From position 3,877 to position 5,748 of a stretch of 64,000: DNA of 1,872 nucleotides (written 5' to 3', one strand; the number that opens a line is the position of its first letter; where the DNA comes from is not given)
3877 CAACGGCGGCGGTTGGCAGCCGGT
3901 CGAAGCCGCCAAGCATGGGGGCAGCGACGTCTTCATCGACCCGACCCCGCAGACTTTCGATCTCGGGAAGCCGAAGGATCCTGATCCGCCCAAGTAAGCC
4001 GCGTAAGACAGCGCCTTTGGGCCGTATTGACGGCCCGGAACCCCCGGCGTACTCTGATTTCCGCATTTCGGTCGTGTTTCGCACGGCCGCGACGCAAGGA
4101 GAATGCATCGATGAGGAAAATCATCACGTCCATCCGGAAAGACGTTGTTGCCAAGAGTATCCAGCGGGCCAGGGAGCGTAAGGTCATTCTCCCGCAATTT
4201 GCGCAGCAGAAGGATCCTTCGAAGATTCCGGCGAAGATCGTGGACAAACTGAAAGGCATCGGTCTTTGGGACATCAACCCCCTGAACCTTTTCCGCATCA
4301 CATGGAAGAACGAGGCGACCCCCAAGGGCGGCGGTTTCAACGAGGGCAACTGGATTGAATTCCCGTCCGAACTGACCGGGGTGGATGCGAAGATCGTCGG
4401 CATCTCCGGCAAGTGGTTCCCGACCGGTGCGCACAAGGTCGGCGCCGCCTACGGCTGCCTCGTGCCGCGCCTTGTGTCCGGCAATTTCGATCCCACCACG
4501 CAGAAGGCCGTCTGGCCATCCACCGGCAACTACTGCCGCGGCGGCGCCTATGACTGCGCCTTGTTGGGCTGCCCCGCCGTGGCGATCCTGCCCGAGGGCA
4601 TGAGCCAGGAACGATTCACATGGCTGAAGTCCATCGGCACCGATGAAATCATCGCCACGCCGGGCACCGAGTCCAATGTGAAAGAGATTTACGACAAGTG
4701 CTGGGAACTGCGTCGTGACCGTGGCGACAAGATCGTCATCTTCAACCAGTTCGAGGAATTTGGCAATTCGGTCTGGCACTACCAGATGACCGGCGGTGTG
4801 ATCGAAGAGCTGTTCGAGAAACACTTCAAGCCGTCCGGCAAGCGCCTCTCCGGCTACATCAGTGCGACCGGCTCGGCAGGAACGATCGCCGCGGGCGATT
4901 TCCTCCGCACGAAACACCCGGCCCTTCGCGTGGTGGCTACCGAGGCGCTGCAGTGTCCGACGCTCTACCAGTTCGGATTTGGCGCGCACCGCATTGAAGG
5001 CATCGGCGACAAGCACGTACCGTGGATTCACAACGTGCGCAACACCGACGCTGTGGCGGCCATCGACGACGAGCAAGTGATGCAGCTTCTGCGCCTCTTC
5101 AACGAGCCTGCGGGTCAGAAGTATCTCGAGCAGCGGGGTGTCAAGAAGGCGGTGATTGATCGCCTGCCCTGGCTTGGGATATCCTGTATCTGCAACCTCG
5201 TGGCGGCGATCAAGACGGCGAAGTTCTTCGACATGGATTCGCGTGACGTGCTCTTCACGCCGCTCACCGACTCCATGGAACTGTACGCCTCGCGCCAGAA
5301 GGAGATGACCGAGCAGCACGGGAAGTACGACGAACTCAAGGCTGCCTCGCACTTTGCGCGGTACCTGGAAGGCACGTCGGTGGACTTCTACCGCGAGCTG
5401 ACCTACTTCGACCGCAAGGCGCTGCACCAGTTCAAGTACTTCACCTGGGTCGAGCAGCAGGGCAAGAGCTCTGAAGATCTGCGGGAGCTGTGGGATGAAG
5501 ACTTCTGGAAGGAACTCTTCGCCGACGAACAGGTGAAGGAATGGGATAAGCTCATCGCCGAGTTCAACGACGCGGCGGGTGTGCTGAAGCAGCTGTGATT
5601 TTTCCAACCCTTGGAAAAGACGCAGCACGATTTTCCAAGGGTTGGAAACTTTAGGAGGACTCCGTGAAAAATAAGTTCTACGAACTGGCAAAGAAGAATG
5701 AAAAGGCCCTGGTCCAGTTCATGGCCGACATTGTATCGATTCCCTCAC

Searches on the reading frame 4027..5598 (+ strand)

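Call 45: search_protein_families(library=pfam, proteins=[window:4027-5598:+], max_evalue=0.001)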
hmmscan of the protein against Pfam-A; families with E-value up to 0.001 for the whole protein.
window:4027-5598:+ (523 aa): 1 family
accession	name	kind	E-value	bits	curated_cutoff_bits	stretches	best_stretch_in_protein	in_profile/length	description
PF00291.31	PALP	-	7.5e-16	58.7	35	1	132-359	33-257/295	Pyridoxal-phosphate dependent enzyme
